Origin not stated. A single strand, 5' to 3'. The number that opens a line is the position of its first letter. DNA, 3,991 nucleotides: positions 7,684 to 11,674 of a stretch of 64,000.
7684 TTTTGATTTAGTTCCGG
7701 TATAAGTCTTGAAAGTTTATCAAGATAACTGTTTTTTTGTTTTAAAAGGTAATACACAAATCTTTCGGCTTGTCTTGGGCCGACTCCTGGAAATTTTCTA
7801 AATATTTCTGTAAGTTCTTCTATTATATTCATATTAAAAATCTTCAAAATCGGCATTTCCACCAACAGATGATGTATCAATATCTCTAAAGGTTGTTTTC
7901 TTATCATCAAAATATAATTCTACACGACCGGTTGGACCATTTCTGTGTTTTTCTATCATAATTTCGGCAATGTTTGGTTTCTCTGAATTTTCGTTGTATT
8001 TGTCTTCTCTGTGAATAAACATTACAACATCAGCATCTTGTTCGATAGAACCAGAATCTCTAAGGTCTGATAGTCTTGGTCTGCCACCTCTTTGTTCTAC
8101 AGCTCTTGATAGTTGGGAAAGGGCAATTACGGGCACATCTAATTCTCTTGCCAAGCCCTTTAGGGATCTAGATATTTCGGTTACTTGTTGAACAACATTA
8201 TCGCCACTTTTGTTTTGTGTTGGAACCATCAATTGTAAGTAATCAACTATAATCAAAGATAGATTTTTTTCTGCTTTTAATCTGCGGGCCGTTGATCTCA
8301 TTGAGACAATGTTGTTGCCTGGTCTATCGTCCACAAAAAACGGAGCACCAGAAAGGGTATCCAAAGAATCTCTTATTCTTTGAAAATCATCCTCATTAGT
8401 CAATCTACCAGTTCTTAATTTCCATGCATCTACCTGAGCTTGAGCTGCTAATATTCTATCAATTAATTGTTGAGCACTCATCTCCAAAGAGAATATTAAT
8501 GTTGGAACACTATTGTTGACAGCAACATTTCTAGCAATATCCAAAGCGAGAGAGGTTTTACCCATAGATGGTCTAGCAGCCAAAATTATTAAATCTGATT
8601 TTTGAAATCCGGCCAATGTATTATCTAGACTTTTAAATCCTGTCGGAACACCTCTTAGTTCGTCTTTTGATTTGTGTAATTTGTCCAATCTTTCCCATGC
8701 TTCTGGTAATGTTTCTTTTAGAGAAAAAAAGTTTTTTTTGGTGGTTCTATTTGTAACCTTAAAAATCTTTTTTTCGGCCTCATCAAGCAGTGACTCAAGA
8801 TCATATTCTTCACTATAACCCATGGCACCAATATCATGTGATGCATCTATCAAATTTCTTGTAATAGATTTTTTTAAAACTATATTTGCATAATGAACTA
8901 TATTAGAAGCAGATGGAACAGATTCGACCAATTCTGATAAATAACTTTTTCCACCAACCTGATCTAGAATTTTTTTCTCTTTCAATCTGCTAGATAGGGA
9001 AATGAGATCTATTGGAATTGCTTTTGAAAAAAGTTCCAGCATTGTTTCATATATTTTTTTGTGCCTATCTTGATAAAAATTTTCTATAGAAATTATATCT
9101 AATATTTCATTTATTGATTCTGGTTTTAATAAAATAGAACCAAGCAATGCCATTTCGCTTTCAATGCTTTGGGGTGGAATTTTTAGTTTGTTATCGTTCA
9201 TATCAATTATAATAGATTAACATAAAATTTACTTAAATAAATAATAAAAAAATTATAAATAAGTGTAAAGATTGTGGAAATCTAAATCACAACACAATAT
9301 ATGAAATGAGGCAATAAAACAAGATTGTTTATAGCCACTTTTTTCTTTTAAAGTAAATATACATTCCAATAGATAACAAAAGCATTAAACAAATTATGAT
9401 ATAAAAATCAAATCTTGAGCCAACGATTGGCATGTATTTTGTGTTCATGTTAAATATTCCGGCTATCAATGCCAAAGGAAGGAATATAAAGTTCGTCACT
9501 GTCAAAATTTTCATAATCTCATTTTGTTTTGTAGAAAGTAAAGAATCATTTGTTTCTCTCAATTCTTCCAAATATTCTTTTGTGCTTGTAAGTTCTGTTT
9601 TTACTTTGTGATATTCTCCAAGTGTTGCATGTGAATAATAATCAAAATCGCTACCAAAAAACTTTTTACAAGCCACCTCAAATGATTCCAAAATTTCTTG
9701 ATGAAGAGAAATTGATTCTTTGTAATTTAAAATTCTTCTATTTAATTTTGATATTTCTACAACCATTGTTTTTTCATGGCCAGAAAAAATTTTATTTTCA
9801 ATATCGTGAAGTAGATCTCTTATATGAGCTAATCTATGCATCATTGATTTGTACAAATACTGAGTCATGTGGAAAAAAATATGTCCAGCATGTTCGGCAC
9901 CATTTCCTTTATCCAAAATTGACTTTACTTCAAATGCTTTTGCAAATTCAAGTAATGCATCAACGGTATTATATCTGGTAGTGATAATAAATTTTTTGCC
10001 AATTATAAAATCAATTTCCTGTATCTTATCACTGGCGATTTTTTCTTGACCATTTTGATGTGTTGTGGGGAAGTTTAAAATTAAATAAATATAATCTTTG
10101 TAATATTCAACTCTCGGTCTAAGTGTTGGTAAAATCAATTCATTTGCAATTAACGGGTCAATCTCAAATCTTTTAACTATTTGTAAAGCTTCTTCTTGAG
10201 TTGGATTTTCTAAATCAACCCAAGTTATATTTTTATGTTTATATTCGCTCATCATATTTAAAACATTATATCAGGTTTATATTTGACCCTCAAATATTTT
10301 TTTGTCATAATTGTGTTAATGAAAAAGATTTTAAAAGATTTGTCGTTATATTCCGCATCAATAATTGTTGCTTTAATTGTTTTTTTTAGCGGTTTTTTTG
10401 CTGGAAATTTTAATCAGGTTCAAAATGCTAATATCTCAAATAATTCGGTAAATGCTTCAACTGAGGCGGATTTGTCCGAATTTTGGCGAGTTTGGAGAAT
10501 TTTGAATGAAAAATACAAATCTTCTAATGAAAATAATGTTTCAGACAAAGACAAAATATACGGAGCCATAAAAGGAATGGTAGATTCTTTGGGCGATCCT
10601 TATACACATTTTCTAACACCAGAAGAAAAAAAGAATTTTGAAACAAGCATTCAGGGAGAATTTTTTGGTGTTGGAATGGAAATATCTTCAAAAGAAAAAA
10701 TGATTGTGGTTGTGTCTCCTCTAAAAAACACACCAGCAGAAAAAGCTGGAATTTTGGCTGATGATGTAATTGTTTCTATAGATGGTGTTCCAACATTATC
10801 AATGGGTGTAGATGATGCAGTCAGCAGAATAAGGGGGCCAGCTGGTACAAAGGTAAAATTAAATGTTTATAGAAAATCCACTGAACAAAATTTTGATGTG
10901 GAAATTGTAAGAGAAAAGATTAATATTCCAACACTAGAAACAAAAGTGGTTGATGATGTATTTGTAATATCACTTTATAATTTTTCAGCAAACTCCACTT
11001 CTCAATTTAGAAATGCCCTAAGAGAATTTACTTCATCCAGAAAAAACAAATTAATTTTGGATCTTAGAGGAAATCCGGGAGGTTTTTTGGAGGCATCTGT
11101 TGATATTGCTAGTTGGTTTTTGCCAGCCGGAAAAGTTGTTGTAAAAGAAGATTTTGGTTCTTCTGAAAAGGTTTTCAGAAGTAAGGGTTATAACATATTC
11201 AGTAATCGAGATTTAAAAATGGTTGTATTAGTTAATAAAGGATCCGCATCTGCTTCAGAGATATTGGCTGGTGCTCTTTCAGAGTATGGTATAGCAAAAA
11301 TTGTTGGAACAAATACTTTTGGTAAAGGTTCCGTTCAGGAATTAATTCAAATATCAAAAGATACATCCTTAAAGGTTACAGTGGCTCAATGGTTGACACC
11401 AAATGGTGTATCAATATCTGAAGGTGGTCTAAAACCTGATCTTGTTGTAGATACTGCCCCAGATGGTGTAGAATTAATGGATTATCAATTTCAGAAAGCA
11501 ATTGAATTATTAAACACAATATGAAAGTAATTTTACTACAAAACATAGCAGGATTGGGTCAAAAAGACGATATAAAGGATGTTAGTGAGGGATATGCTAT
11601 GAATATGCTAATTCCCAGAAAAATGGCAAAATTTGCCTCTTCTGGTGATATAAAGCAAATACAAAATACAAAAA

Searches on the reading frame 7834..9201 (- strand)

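Call 74: search_protein_families(library=pfam, proteins=[window:7834-9201:-], max_evalue=0.0001)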
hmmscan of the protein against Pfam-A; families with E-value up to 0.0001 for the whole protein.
window:7834-9201:- (455 aa): 4 families
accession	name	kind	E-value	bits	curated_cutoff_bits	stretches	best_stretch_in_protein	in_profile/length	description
PF03796.21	DnaB_C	-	2.6e-103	345.3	27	1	184-440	1-255/255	DnaB-like helicase C terminal domain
PF00772.26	DnaB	-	1.4e-34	118.6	23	1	9-109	2-102/103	DnaB-like helicase N terminal domain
PF13481.12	AAA_25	-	9.5e-13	48.6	27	1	189-364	19-190/195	AAA domain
PF06745.19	ATPase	-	2.2e-05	24.4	26.6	1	185-350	1-154/231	KaiC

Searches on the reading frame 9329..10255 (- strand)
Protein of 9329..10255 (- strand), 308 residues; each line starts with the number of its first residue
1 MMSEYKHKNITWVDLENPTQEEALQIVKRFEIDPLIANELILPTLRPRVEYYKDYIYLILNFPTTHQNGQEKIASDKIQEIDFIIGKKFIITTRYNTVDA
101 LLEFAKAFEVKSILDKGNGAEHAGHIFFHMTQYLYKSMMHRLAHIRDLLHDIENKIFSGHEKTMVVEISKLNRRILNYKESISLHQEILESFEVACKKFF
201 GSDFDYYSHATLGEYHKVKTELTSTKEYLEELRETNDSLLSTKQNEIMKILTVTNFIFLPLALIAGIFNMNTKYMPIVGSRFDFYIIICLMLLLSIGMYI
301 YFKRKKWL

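Call 74: search_protein_families(library=pfam, proteins=[window:9329-10255:-], max_evalue=0.0001)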
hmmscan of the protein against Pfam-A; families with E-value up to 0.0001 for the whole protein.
window:9329-10255:- (308 aa): 1 family
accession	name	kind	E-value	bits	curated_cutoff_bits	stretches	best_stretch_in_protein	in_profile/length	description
PF01544.23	CorA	-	8.3e-56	189.9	27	1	8-304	2-292/292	CorA-like Mg2+ transporter protein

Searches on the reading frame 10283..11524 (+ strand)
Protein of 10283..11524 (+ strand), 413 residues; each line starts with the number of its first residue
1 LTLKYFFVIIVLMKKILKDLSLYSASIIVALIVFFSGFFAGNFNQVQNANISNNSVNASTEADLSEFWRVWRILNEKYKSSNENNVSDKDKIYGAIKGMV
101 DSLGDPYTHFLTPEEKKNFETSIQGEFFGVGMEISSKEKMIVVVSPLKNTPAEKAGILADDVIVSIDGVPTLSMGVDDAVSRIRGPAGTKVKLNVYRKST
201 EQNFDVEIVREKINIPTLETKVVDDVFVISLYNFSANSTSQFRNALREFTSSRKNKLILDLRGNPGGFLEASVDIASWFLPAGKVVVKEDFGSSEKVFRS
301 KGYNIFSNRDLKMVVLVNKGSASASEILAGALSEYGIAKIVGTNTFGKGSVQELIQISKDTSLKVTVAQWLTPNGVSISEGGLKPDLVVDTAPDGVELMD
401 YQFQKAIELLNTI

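Call 74: search_protein_families(library=pfam, proteins=[window:10283-11524:+], max_evalue=0.0001)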
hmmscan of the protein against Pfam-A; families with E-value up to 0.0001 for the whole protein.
window:10283-11524:+ (413 aa): 5 families
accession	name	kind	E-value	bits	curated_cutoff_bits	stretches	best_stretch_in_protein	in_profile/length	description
PF03572.23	Peptidase_S41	-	4.7e-47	160.1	24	1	228-389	4-165/165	Peptidase family S41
PF17820.7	PDZ_6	-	9e-14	51.4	27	1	142-197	1-54/54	PDZ domain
PF13180.12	PDZ_2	-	6.1e-13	49.3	27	1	131-208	4-80/80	PDZ domain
PF00595.29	PDZ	-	7.2e-12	46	23.2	1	124-195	8-80/81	PDZ domain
PF22694.1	CtpB_N-like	-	1.5e-07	32.2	27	1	47-111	20-81/85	Activating protease CtpB N-terminal domain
